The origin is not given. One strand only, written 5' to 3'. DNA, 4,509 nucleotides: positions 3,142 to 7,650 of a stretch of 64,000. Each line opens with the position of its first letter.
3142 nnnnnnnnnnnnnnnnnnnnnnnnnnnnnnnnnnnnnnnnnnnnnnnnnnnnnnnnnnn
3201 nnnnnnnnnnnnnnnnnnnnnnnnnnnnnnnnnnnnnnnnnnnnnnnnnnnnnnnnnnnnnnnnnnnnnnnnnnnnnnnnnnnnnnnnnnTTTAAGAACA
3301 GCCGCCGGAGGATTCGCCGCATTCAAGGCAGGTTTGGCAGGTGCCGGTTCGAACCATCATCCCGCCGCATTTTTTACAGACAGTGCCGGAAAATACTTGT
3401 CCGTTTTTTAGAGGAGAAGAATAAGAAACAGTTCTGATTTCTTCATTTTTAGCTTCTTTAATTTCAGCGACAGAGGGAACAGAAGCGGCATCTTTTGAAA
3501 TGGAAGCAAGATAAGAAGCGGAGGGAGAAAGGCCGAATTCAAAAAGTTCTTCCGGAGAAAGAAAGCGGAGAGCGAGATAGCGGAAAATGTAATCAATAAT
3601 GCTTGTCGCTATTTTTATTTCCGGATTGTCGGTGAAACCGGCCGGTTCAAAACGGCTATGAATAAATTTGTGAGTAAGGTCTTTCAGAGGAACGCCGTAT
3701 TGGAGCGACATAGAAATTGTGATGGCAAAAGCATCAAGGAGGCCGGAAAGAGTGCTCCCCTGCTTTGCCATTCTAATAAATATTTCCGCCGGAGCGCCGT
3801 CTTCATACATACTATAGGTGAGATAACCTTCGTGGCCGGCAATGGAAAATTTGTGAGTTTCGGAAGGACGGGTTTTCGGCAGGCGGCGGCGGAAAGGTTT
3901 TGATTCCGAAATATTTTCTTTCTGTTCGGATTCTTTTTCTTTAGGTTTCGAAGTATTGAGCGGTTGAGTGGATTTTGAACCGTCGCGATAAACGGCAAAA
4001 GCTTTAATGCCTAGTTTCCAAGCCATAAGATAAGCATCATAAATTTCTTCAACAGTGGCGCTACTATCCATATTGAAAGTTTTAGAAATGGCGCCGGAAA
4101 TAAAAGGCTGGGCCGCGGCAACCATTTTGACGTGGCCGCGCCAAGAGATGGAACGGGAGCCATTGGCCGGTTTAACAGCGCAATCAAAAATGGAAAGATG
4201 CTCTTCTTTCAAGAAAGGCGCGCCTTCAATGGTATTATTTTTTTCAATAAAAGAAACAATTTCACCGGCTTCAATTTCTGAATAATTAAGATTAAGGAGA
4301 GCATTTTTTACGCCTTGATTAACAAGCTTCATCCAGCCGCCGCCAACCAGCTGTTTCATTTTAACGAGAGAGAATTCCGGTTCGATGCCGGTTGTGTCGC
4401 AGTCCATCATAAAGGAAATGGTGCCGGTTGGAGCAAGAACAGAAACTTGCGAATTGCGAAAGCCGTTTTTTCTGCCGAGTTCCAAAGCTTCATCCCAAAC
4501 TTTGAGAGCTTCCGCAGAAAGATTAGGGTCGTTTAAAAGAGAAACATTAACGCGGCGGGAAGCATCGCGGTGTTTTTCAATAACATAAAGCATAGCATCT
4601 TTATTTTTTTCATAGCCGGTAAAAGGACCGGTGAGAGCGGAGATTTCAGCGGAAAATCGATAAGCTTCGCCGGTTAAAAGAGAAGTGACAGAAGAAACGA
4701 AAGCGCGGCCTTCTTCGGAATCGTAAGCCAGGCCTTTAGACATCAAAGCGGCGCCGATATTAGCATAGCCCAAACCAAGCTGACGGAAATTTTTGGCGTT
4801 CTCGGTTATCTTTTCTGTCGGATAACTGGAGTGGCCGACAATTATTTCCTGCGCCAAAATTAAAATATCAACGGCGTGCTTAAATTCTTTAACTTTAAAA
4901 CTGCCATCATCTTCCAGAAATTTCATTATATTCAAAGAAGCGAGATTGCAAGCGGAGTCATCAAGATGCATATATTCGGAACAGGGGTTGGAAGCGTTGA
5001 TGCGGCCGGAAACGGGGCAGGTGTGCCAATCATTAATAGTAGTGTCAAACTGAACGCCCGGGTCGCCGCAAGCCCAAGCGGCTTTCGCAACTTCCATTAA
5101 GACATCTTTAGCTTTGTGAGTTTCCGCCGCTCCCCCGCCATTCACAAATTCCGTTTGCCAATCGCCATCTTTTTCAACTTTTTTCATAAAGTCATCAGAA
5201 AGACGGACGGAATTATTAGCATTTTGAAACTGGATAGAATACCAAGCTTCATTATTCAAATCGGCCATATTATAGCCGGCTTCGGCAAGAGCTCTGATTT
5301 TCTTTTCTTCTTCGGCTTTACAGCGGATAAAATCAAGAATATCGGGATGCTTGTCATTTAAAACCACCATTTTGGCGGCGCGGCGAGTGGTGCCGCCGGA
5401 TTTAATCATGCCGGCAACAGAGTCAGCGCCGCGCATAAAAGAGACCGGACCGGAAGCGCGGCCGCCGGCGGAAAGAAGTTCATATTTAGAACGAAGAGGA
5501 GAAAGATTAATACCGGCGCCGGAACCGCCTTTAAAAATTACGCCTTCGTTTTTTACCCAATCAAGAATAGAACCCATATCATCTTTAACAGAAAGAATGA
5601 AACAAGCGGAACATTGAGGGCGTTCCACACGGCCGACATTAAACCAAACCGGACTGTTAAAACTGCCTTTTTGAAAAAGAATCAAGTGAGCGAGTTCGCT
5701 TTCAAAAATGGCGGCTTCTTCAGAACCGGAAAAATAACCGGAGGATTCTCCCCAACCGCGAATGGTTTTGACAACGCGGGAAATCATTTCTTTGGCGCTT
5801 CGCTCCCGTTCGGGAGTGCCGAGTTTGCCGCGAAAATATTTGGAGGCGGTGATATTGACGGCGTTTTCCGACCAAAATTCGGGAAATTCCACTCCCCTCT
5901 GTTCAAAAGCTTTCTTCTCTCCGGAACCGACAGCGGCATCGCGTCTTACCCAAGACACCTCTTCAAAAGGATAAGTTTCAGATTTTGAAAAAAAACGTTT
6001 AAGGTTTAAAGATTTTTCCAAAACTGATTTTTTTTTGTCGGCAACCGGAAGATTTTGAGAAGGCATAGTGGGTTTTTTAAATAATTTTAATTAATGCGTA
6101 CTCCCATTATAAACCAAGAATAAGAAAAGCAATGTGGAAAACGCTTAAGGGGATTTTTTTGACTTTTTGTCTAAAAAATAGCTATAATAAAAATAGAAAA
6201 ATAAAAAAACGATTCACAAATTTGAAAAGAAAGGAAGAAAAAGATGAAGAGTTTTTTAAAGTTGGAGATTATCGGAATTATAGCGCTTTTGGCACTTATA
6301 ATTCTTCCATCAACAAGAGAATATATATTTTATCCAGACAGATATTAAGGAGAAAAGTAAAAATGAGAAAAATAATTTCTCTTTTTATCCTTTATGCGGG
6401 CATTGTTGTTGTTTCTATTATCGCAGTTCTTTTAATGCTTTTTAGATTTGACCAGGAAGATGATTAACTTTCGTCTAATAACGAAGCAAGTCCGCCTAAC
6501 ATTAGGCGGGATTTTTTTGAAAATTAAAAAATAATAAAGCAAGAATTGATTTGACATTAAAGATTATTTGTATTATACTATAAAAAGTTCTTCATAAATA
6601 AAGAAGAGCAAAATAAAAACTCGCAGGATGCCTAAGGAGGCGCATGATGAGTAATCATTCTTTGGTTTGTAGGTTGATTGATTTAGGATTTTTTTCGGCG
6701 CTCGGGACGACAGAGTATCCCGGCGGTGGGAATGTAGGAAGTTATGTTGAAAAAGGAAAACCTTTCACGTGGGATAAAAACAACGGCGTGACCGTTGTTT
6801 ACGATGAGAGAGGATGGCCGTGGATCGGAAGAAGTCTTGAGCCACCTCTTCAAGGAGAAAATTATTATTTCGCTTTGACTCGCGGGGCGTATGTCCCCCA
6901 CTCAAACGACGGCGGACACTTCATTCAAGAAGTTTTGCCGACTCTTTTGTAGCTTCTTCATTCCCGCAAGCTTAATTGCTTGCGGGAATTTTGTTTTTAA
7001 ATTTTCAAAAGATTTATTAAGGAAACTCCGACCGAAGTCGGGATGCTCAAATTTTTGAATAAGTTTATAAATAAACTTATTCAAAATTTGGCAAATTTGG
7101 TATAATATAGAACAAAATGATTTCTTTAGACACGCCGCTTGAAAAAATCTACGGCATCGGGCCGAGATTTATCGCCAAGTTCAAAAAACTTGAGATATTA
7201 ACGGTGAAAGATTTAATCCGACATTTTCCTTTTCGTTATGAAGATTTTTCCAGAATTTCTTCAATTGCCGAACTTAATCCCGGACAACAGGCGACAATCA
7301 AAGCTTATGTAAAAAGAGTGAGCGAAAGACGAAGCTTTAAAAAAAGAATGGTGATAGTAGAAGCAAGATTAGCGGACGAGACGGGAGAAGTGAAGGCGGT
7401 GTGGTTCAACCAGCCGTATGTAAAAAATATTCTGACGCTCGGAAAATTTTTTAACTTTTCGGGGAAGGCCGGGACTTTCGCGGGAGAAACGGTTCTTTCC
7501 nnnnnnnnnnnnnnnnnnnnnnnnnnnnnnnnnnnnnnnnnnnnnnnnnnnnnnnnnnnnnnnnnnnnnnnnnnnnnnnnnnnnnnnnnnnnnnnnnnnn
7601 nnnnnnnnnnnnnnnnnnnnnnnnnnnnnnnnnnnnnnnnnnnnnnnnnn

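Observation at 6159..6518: Tandem pair of 34-aa hydrophobic peptide genes with their own promoter, two RBSs and a terminator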

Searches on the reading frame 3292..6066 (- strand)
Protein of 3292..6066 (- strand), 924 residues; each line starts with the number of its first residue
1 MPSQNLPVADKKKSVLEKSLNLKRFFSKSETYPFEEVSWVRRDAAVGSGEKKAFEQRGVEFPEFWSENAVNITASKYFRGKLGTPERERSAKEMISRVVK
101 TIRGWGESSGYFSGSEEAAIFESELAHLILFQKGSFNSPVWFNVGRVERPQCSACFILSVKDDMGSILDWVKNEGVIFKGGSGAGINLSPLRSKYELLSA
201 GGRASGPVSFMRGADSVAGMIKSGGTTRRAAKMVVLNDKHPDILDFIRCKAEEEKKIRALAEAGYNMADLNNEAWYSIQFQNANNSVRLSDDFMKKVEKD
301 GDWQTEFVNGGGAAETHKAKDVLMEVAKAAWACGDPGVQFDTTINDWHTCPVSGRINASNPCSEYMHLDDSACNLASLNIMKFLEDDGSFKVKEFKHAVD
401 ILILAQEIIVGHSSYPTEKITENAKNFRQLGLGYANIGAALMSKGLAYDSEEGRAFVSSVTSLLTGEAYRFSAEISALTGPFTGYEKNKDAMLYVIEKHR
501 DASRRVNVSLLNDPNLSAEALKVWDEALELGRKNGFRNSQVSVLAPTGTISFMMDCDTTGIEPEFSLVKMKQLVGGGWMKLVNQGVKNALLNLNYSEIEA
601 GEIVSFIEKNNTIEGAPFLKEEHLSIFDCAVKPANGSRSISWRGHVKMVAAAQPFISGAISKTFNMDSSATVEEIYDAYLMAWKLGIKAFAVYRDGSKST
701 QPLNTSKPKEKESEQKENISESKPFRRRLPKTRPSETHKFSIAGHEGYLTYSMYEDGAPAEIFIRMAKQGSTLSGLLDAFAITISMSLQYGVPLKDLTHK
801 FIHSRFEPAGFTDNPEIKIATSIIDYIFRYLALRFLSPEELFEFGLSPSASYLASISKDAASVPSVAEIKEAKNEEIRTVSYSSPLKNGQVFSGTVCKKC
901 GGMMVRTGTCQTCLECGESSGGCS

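Call 12: find_related_loci(query=window:3292-6066:-, collection=genome_contigs, flank=10000)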
Query window:3292-6066:- (924 aa) in genome_contigs; peptide patterns used: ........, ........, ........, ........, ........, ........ (x = any residue, [..] = any of these).
97 stretches matched a pattern; 43 encode a relative of the query (tblastn E <= 1e-3); 43 distinct loci.
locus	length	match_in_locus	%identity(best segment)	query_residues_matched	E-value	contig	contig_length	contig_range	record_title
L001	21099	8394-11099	69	22-924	0e+0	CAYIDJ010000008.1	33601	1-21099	MAG TPA_asm: uncultured Candidatus Saccharibacteria bacterium isolate ERP119705_co18_51 genome assembly, contig: NODE_14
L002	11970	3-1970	96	269-924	0e+0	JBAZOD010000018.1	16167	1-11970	MAG: Patescibacteria group bacterium isolate SO_2017_LW4_86 scaffold_7013_c1_LW137-91_2017, whole genome shotgun sequenc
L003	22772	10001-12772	67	2-924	0e+0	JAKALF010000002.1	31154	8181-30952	MAG: bacterium isolate WY5.bin119 NODE_2104_length_31154_cov_1.421246, whole genome shotgun sequence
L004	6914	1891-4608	68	19-924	0e+0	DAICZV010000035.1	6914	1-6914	MAG TPA_asm: bacterium isolate clean1825 NODE_35_length_6914_cov_4.170104, whole genome shotgun sequence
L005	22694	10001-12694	68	11-924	0e+0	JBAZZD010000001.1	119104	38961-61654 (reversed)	MAG: Candidatus Paceibacterota bacterium isolate SO_2017_GW1_98 NODE_1093_length_119104_cov_4.864612_OW334_2017, whole g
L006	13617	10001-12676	67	10-915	0e+0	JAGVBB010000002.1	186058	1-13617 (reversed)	MAG: Candidatus Paceibacterota bacterium isolate DeMMO6_41 c_000000010009, whole genome shotgun sequence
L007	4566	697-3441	66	9-924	0e+0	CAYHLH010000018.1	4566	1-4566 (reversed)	MAG TPA_asm: uncultured Candidatus Saccharibacteria bacterium isolate ERP119705_co13_68 genome assembly, contig: NODE_24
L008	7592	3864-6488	68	29-924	0e+0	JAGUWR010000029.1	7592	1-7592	MAG: Candidatus Paceibacterota bacterium isolate DeMMO4_23 c_000000048481, whole genome shotgun sequence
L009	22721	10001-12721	66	12-924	0e+0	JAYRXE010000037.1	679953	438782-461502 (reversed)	MAG: Candidatus Paceibacterota bacterium isolate EBPR_ori4bin.24 k141_187775, whole genome shotgun sequence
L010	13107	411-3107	67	17-924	0e+0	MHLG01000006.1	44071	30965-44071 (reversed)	MAG: Candidatus Liptonbacteria bacterium RIFOXYD1_FULL_36_11 rifoxyd1_full_scaffold_1837, whole genome shotgun sequence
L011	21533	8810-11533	65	17-924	0e+0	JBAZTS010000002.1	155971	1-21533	MAG: Candidatus Paceibacterota bacterium isolate SO_2017_GW1_209 NODE_763_length_155971_cov_6.571013_OW334_2017, whole g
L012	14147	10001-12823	62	20-923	0e+0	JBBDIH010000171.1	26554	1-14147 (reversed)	MAG: Candidatus Paceibacterota bacterium isolate LejiaA_33_15 Lejia_A_2821_length_26554_cov_11, whole genome shotgun seq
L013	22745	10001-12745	63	22-924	0e+0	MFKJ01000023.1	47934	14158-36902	MAG: Candidatus Jorgensenbacteria bacterium RIFCSPHIGHO2_02_FULL_45_20 rifcsphigho2_02_scaffold_4472, whole genome shotg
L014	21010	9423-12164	61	6-923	0e+0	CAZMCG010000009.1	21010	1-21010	MAG TPA_asm: uncultured Candidatus Saccharibacteria bacterium isolate binchicken_co112_83 genome assembly, contig: NODE_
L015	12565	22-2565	68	70-915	0e+0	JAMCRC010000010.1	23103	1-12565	MAG: Patescibacteria group bacterium isolate FK_Sedi_A_Bin.289 NODE_4828_length_23103_cov_1.1677, whole genome shotgun s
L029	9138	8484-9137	94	1-218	9e-129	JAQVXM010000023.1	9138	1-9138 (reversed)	MAG: Candidatus Paceibacterota bacterium isolate STF2_126 NODE_23825_length_9138_cov_5.078127_Sandtown_F2, whole genome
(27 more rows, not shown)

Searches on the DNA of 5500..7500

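Call 4: search_rna_families(source=window, start=5500, end=7500, threshold=evalue, max_evalue=1)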
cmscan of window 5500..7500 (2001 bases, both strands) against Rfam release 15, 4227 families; matches with E-value up to 1: 4.
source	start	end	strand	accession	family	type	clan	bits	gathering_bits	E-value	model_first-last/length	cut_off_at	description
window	6958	7074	-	RF01822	RsaJ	Gene; sRNA;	-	30.5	100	8.1e-05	1-287/287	no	RNA Staph. aureus A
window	6933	7116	+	RF04318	idnO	Cis-reg;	-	29.5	100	0.045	1-206/206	no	idnO ncRNA motif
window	6908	6993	+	RF02450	ncr1175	Gene; sRNA;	-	23.5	60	0.22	1-110/110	no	Bacillus sRNA ncr1175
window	5884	6031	-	RF01267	snR37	Gene; snRNA; snoRNA; HACA-box;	CL00041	14.6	47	0.87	1-385/385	no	Small nucleolar RNA snR37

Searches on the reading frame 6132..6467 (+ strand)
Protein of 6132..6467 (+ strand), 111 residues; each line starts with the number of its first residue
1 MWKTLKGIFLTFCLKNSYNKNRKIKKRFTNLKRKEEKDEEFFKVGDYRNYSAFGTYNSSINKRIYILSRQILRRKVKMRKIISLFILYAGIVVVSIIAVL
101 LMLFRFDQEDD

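Call 6: search_protein_families(library=pfam, proteins=[window:6132-6467:+], max_evalue=10)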
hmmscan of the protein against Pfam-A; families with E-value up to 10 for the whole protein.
window:6132-6467:+ (111 aa): 2 families
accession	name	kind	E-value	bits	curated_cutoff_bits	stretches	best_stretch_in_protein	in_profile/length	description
PF11335.13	DUF3137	-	0.011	16.1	26.1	1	5-82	3-82/139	Protein of unknown function (DUF3137)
PF00482.28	T2SSF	-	0.81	10.1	25.2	1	65-102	87-124/125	Type II secretion system (T2SS), protein F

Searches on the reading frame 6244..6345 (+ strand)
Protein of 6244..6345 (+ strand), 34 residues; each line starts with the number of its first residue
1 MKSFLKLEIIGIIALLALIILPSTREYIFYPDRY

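Call 6: search_protein_families(library=pfam, proteins=[window:6244-6345:+], max_evalue=10)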
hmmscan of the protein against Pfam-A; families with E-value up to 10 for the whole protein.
seq(34 aa): 0 families

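Call 7: search_protein_families(library=ncbifam, proteins=[window:6244-6345:+], max_evalue=10)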
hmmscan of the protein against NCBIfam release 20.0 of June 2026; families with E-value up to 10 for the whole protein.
seq(34 aa): 0 families

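Call 9: find_encoding_contigs(protein=window:6244-6345:+, flank=6000)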
Protein seq(34 aa) (34 aa): no gene with exactly this product is on record in the collection.

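Call 51: search_protein_families(library=phrogs, proteins=[window:6244-6345:+], max_evalue=1)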
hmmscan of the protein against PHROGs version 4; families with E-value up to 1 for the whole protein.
seq(34 aa): 0 families

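Call 83: list_cluster_members(proteins=[window:6244-6345:+, window:6363-6464:+, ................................, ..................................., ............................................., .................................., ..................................])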
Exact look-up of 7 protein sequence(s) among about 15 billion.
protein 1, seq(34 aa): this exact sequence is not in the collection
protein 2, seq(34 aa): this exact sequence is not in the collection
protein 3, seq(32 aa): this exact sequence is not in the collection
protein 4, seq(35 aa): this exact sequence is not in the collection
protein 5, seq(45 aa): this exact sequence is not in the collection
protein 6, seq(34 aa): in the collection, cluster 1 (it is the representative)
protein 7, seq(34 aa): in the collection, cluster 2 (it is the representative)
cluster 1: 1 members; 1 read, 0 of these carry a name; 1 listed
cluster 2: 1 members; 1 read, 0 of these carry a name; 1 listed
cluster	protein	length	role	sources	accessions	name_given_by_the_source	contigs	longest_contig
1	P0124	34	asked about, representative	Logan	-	-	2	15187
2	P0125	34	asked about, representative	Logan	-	-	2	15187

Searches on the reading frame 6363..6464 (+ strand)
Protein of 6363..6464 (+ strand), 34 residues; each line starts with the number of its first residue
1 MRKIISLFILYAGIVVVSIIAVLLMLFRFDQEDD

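Call 6: search_protein_families(library=pfam, proteins=[window:6363-6464:+], max_evalue=10)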
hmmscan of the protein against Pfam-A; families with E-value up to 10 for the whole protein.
seq(34 aa): 1 family
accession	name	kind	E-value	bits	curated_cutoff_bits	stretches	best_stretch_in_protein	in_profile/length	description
PF11003.13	DUF2842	-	0.016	16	25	1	2-31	1-30/61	Protein of unknown function (DUF2842)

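Call 7: search_protein_families(library=ncbifam, proteins=[window:6363-6464:+], max_evalue=10)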
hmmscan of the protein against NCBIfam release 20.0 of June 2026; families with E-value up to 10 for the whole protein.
seq(34 aa): 0 families

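Call 10: find_encoding_contigs(protein=window:6363-6464:+, flank=6000)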
Protein seq(34 aa) (34 aa): no gene with exactly this product is on record in the collection.

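Call 51: search_protein_families(library=phrogs, proteins=[window:6363-6464:+], max_evalue=1)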
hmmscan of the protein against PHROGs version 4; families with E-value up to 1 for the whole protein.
seq(34 aa): 0 families
